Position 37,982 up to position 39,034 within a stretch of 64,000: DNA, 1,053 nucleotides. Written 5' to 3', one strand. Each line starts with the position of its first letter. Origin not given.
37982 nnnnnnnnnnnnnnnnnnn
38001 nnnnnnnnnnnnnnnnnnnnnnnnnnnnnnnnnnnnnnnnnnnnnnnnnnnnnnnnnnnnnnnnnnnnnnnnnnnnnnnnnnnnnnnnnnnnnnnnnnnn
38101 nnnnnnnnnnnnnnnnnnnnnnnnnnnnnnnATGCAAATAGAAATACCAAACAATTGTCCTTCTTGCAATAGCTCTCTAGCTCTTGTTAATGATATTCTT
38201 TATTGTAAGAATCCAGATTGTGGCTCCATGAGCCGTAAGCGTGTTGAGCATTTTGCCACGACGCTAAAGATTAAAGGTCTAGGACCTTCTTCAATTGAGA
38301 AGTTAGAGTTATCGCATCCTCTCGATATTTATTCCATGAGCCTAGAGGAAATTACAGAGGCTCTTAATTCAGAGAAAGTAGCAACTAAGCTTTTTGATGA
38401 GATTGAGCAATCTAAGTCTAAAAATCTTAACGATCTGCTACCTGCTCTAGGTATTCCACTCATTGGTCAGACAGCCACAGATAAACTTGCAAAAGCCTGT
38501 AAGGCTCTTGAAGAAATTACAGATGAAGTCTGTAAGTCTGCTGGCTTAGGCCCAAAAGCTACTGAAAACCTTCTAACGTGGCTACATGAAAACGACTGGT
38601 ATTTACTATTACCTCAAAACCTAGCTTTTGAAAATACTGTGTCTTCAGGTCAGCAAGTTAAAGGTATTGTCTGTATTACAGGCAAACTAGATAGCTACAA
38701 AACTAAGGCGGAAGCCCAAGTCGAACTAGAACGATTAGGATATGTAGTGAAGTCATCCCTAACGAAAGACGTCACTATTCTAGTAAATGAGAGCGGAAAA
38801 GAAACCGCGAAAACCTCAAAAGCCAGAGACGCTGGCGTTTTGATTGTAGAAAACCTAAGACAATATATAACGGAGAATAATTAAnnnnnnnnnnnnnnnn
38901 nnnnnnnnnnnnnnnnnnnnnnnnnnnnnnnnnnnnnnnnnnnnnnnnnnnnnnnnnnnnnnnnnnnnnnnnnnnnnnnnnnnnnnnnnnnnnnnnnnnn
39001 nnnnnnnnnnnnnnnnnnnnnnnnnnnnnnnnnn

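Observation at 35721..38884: NAD-dependent DNA ligase gene split in two, with thioredoxin and a T5orf172 gene in between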

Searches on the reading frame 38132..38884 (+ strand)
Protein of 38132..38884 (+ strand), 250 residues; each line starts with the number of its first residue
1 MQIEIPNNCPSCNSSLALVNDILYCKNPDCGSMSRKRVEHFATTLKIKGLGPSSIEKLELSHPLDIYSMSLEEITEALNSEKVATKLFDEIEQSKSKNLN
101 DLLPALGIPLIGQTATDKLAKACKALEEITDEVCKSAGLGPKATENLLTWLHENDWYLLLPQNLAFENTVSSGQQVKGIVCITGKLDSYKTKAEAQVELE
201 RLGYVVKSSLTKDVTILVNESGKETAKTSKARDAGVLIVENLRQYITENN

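Call 3: search_protein_families(library=pfam, proteins=[window:38132-38884:+], max_evalue=0.01)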
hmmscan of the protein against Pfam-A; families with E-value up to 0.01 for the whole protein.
window:38132-38884:+ (250 aa): 1 family
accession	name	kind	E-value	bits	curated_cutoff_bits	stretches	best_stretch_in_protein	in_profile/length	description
PF12826.13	HHH_2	-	9e-05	23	27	1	102-153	2-57/64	Helix-hairpin-helix motif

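Call 6: search_dna_similar(query=window:38132-38881:+, collection=phages, mode=protein, max_rows=40)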
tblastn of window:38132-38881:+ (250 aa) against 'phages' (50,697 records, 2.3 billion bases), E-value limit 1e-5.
Records with a match: 976; places in all: 976; records where one place covers at least 80% of the query: 951.
Best place of each record, by identity: <60% 976.
By first word of the organism name: Vibrio 363; Salmonella 265; Escherichia 130; Klebsiella 81; Bacteriophage 31; Phage 12; Proteus 10; Pseudomonas 10; Bacillus 9; Listeria 8; and 26 more.
By host as written in the record: - 370; Escherichia coli 42; Salmonella enterica subsp. enterica serovar Enteritidis PT1 39; Vibrio harveyi BAA-1116 36; Klebsiella pneumoniae 25; Salmonella sp. 25; Salmonella enterica 22; Salmonella enterica subsp. enterica serovar Enteritidis 20; and 171 more.
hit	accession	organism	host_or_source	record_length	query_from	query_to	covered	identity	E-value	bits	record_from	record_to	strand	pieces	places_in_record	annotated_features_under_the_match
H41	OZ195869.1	Vibrio phage D254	Seawater and oysters mix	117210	5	248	98%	41.2%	7e-49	177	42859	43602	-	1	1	NAD-dependent DNA ligase | hypothetical protein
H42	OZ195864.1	Vibrio phage D260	Seawater and oysters mix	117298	5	248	98%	41.2%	7e-49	177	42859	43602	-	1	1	NAD-dependent DNA ligase | hypothetical protein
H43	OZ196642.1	Vibrio phage D51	Seawater and oysters mix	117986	5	248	98%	41.2%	2e-48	176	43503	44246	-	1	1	NAD-dependent DNA ligase | hypothetical protein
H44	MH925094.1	Vibrio phage VspSw_1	Vibrio sp.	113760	3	239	95%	42.1%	1e-48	177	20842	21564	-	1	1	NAD-dependent DNA ligase subunit B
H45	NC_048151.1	Vibrio phage VspSw_1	Vibrio sp.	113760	3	239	95%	42.1%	1e-48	177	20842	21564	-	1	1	NAD-dependent DNA ligase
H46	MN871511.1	Vibrio phage vspsw1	Vibrio.sp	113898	3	239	95%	42.1%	1e-48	177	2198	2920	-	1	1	record has no annotation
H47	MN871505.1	Vibrio phage ValDsh2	V.alginolyticus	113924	3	239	95%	42.1%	1e-48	177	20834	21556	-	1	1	record has no annotation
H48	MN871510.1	Vibrio phage valsw3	V.alginolyticus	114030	3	239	95%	42.1%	1e-48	177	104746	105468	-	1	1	record has no annotation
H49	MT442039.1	Vibrio phage vB_ValS_X1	Vibrio alginolyticus NBRC 15630 = ATCC ...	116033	3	239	95%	42.1%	1e-48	177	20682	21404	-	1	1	NAD-dependent DNA ligase subunit B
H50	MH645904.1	Vibrio phage vB_VpS_PG07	Vibrio parahaemolyticus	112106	3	239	95%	42.1%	1e-48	177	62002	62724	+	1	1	NAD-dependent DNA subunit B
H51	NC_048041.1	Vibrio phage vB_VpS_PG07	Vibrio parahaemolyticus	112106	3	239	95%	42.1%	1e-48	177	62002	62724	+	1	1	NAD-dependent DNA ligase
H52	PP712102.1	Vibrio phage VB_Vhy_SJ1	Vibrio hyugaensis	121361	3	239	95%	42.1%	1e-48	177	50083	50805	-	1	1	record has no annotation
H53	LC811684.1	Vibrio phage VF16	Vibrio parahaemolyticus NBRC 12711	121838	1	250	100%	38.7%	4e-42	158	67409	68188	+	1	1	NAD-dependent DNA ligase subunit B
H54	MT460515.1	Vibrio phage Cody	Vibrio harveyi BAA-1116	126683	1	250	100%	38.7%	7e-42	157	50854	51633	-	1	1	NAD-dependent DNA ligase subunit B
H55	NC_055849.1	Vibrio phage Cody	Vibrio harveyi BAA-1116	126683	1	250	100%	38.7%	7e-42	157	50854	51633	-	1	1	NAD-dependent DNA ligase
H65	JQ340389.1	Vibrio phage pVp-1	Vibrio parahaemolyticus ATCC 33844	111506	1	250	100%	38.3%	1e-41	157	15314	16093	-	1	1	NAD-dependent DNA ligase subunit B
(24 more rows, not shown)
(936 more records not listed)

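Call 8: get_annotated_region(hit=H65, flank=5000)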
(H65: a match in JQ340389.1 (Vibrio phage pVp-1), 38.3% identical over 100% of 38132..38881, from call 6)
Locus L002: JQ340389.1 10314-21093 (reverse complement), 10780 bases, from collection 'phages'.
description: Vibrio phage pVp-1, complete genome.
organism: Vibrio phage pVp-1 (NCBI taxid 1150989)
taxonomy: Viruses; Duplodnaviria; Heunggongvirae; Uroviricota; Caudoviricetes; Demerecviridae; Ermolyevavirinae; Vipunavirus; Vipunavirus pVp1
host: Vibrio parahaemolyticus ATCC 33844; source: seawater; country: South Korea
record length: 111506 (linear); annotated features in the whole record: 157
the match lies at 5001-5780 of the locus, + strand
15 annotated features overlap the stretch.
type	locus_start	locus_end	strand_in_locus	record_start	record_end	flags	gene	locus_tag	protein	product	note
CDS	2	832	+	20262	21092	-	-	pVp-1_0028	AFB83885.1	D2 protein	-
CDS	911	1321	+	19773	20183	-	-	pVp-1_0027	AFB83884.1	D3 protein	-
CDS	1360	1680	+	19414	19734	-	-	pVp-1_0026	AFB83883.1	hypothetical protein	-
CDS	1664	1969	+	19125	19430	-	-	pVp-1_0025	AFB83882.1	hypothetical protein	-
CDS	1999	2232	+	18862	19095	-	-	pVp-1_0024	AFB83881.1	hypothetical protein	-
CDS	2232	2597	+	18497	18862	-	-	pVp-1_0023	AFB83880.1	hypothetical protein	-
CDS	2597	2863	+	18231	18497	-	-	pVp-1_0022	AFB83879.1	hypothetical protein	-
CDS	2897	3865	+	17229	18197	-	-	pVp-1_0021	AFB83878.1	NAD-dependent DNA ligase subunit A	-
CDS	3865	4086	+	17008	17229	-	-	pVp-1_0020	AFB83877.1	hypothetical protein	-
CDS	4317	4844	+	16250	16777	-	-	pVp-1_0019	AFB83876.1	hypothetical protein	-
CDS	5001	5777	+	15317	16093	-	-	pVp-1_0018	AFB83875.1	NAD-dependent DNA ligase subunit B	-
CDS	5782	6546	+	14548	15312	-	-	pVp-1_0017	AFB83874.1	D5 protein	-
CDS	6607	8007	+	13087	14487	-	-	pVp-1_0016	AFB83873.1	putative replicative DNA helicase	-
CDS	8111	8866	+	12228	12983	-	-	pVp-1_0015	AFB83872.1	DNA primase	-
CDS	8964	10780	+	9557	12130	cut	-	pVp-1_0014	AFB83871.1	DNA polymerase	-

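Call 11: search_solved_structures(query=window:38132-38881:+, show_alignments=1)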
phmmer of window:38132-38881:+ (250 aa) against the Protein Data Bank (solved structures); distinct sequences matched with E-value up to 0.001: 7.
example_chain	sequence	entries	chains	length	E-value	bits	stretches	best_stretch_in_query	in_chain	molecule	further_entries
9hu3_B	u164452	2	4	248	3.6e-31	111.7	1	1-238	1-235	DNA ligase subunit B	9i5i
1dgs_A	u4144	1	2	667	6.1e-14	55.4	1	3-239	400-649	DNA LIGASE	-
1v9p_A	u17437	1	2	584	5.1e-11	45.8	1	3-129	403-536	DNA ligase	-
8ak4_A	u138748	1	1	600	3.8e-10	43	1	3-129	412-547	DNA ligase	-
2owo_A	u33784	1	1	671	1.1e-06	31.6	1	3-241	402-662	DNA ligase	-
5tt5_A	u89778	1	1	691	1.2e-06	31.5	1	3-241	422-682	DNA ligase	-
4glx_A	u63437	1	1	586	0.0003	23.7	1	3-128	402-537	DNA ligase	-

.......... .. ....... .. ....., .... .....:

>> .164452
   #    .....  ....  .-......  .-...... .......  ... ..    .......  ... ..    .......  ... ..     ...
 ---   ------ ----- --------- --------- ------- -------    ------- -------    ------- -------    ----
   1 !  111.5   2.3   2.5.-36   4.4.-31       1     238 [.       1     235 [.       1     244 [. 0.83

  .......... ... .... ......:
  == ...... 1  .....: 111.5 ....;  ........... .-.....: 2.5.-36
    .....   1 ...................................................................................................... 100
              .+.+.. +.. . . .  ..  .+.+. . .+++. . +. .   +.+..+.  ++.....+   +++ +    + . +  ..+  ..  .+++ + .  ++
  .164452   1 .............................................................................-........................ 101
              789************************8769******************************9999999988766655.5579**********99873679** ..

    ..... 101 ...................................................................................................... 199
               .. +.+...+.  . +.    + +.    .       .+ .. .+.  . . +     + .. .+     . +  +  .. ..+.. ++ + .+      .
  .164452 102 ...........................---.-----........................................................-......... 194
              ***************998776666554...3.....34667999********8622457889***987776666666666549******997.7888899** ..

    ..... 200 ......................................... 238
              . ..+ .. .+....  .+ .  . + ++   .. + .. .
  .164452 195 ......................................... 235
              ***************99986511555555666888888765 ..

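Call 12: search_protein_families(library=pfam, proteins=[window:38132-38881:+], max_evalue=10)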
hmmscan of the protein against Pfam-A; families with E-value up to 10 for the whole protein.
window:38132-38881:+ (250 aa): 6 families
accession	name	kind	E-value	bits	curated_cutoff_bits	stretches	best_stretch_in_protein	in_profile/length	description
PF12826.13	HHH_2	-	9e-05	23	27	1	102-153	2-57/64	Helix-hairpin-helix motif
PF22795.1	DUF4796_N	-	0.067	13.5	27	1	4-16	17-29/29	DUF4796 N-terminal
PF12738.14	PTCB-BRCT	-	0.071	13.6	22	1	180-240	3-60/63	twin BRCT domain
PF00162.24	PGK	-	0.085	12.3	27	1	176-249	46-119/379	Phosphoglycerate kinase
PF02791.22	DDT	-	0.21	12.1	22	1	61-91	17-47/58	DDT domain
PF03119.21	DNA_ligase_ZBD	-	0.29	11.5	25.8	1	8-30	1-25/27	NAD-dependent DNA ligase C4 zinc finger domain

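Call 25: search_protein_families(library=phrogs, proteins=[window:38132-38881:+, L002:4317-4841:+, L002:3865-4083:+], max_evalue=0.01)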
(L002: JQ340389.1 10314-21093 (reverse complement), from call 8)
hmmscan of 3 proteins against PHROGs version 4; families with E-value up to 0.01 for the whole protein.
window:38132-38881:+ (250 aa): 3 families
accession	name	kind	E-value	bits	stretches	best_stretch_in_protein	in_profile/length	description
phrog_3498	-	DNA, RNA and nucleotide metabolism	9.5e-61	206.8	1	1-246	1-250/256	NAD-dependent DNA ligase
phrog_3869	-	DNA, RNA and nucleotide metabolism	1e-37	131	1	2-247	388-651/656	NAD-dependent DNA ligase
phrog_2561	-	DNA, RNA and nucleotide metabolism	0.0068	17.6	0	161-240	75-152/167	DNA ligase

L002:4317-4841:+ (175 aa): 1 family
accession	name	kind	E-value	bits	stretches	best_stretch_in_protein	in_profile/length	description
phrog_768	-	DNA, RNA and nucleotide metabolism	8.9e-48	163.4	1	2-174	10-184/191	DprA-like DNA recombination-mediator protein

L002:3865-4083:+ (73 aa): 1 family
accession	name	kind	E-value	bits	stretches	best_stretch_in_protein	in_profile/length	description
phrog_23191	-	unknown function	3.6e-47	159.7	1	1-73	1-75/75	-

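Call 42: search_solved_structures(query=window:38132-38881:+, show_alignments=5, max_evalue=0.00001)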
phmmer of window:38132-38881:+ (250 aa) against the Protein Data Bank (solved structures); distinct sequences matched with E-value up to 0.00001: 6.
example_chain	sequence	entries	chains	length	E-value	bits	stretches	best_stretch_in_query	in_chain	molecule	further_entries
9hu3_B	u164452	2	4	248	3.6e-31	111.7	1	1-238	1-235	DNA ligase subunit B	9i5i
1dgs_A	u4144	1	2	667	6.1e-14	55.4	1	3-239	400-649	DNA LIGASE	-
1v9p_A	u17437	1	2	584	5.1e-11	45.8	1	3-129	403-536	DNA ligase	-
8ak4_A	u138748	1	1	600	3.8e-10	43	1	3-129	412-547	DNA ligase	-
2owo_A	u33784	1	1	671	1.1e-06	31.6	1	3-241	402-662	DNA ligase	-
5tt5_A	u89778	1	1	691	1.2e-06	31.5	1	3-241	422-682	DNA ligase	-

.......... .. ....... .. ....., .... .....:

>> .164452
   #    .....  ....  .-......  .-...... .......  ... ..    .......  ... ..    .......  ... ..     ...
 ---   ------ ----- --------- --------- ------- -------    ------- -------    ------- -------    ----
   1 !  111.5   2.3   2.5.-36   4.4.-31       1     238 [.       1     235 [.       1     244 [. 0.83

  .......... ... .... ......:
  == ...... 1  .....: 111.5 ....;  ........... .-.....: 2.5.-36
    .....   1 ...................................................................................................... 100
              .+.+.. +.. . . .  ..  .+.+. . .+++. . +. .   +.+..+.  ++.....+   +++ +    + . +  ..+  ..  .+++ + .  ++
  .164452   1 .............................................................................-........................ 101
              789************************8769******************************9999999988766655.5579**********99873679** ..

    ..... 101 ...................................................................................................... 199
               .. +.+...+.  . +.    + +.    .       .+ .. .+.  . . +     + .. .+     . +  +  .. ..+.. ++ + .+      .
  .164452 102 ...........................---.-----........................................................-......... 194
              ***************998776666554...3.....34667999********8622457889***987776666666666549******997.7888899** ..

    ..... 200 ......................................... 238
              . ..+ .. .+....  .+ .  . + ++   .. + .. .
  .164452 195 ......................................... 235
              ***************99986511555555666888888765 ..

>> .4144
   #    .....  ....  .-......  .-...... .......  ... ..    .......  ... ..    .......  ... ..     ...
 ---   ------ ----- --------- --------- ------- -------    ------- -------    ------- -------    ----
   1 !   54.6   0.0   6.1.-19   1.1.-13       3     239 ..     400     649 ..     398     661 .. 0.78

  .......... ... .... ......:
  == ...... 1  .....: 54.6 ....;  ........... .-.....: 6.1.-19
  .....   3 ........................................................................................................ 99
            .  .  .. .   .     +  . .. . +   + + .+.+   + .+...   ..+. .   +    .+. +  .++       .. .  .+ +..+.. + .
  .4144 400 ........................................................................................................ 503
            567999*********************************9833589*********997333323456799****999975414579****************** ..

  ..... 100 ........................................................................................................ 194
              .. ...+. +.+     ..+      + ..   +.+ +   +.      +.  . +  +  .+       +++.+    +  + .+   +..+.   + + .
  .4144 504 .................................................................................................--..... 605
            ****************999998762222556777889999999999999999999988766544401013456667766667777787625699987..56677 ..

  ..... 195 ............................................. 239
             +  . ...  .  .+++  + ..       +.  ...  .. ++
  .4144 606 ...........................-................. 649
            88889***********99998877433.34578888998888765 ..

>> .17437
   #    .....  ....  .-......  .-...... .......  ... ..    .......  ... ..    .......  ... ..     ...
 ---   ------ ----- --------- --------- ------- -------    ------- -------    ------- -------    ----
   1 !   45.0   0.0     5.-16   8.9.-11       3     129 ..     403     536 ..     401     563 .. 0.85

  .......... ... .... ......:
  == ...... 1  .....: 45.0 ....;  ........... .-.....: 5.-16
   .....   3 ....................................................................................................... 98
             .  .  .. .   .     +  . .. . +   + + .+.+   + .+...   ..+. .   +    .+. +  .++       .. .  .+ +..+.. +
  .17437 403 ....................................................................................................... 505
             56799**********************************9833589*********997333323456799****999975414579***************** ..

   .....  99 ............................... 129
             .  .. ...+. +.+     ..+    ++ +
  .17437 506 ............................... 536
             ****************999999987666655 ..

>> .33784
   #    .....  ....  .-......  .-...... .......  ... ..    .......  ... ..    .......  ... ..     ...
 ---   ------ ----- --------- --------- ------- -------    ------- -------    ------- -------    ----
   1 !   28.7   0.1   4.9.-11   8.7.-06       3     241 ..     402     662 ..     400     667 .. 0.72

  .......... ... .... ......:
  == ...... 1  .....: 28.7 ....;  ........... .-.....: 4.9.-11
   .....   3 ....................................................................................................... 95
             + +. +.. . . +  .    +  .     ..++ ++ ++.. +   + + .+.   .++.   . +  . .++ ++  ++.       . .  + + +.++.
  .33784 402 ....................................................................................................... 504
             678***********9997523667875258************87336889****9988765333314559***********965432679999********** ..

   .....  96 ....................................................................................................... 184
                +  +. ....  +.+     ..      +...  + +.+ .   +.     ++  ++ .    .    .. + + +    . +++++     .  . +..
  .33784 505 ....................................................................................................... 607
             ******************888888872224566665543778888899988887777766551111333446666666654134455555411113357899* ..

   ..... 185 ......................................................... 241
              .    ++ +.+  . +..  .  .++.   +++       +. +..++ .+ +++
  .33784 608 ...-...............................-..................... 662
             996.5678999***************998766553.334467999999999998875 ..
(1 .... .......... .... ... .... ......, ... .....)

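Call 62: get_annotated_region(hit=H41, flank=3500)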
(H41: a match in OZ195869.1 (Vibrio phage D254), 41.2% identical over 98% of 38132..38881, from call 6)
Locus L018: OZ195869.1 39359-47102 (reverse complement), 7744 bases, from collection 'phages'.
description: Vibrio phage D254 genome assembly, chromosome: VPD254_1.
organism: Vibrio phage D254 (NCBI taxid 3105011)
taxonomy: Viruses
host: -; source: Seawater and oysters mix; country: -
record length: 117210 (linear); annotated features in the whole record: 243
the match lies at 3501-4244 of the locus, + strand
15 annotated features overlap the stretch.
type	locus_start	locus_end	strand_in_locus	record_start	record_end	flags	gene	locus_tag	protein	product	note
CDS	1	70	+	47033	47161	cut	-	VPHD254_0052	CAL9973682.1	hypothetical protein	-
CDS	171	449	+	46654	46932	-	-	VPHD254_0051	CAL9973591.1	hypothetical protein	-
CDS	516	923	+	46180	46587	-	-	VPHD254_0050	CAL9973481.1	DNA binding protein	-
CDS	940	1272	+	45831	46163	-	-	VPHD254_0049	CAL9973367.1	hypothetical protein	-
CDS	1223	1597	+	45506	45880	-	-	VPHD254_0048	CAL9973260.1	transcriptional regulator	-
CDS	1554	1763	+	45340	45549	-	-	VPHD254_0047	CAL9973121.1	hypothetical protein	-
CDS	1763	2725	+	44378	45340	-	-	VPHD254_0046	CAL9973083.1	NAD-dependent DNA ligase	-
CDS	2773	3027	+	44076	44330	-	-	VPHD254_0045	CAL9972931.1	hypothetical protein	-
CDS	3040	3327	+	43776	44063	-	-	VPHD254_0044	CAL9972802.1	hypothetical protein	-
CDS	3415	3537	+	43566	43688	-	-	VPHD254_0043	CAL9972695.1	hypothetical protein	-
CDS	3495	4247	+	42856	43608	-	-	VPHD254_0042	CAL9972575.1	NAD-dependent DNA ligase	-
CDS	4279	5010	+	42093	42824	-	-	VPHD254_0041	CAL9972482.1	hypothetical protein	-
CDS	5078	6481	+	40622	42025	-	-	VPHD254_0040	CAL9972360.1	DnaB-like replicative helicase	-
CDS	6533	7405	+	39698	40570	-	-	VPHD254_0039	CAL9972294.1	DNA primase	-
CDS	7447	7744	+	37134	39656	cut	-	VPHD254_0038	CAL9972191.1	DNA polymerase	-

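Call 63: get_annotated_region(hit=H44, flank=3500)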
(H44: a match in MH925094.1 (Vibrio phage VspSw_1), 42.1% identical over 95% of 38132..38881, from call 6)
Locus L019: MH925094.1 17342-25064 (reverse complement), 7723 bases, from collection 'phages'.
description: UNVERIFIED: Vibrio phage VspSw_1, complete genome.
organism: Vibrio phage VspSw_1 (NCBI taxid 2484249)
taxonomy: Viruses; Duplodnaviria; Heunggongvirae; Uroviricota; Caudoviricetes; Demerecviridae; Pogseptimavirus; Pogseptimavirus VspSw1
host: Vibrio sp.; source: sewage water; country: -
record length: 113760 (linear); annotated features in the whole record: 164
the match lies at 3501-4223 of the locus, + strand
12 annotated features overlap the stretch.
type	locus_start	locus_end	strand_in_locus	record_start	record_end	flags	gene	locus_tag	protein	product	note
CDS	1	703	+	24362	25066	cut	-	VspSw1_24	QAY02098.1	D2 protein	-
CDS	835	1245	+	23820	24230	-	-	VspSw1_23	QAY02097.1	D3 protein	-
CDS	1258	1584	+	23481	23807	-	-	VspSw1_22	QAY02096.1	hypothetical protein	-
CDS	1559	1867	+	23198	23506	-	-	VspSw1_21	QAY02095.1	hypothetical protein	hypothetical protein SBVP3 00102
CDS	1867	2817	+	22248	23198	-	-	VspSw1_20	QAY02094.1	putative NAD-dependent DNA ligase subunit A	-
CDS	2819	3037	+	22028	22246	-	-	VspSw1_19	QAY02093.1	hypothetical protein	-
CDS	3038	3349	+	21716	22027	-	-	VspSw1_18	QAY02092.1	hypothetical protein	-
CDS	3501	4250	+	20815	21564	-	-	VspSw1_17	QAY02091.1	NAD-dependent DNA ligase subunit B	-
CDS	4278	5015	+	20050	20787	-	-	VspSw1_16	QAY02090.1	D5 protein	-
CDS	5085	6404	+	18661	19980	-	-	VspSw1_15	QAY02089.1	putative replicative DNA helicase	-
CDS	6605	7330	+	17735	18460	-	-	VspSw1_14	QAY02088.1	DNA primase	-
CDS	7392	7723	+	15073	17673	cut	-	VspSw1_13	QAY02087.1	DNA polymerase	-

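Call 78: search_protein_families(library=pfam, proteins=[L018:2773-3024:+, L018:3040-3324:+, L019:2819-3034:+, L019:3038-3346:+], max_evalue=0.01)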
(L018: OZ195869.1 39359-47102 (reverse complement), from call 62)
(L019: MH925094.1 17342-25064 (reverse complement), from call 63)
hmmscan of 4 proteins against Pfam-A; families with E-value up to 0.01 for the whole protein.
L018:2773-3024:+ (84 aa): 0 families

L018:3040-3324:+ (95 aa): 0 families

L019:2819-3034:+ (72 aa): 1 family
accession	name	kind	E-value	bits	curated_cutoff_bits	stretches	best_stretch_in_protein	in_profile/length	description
PF21825.2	crAss001_48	-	2.9e-13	49.9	24.8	1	11-67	7-60/61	crAss001_48 related protein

L019:3038-3346:+ (103 aa): 0 families
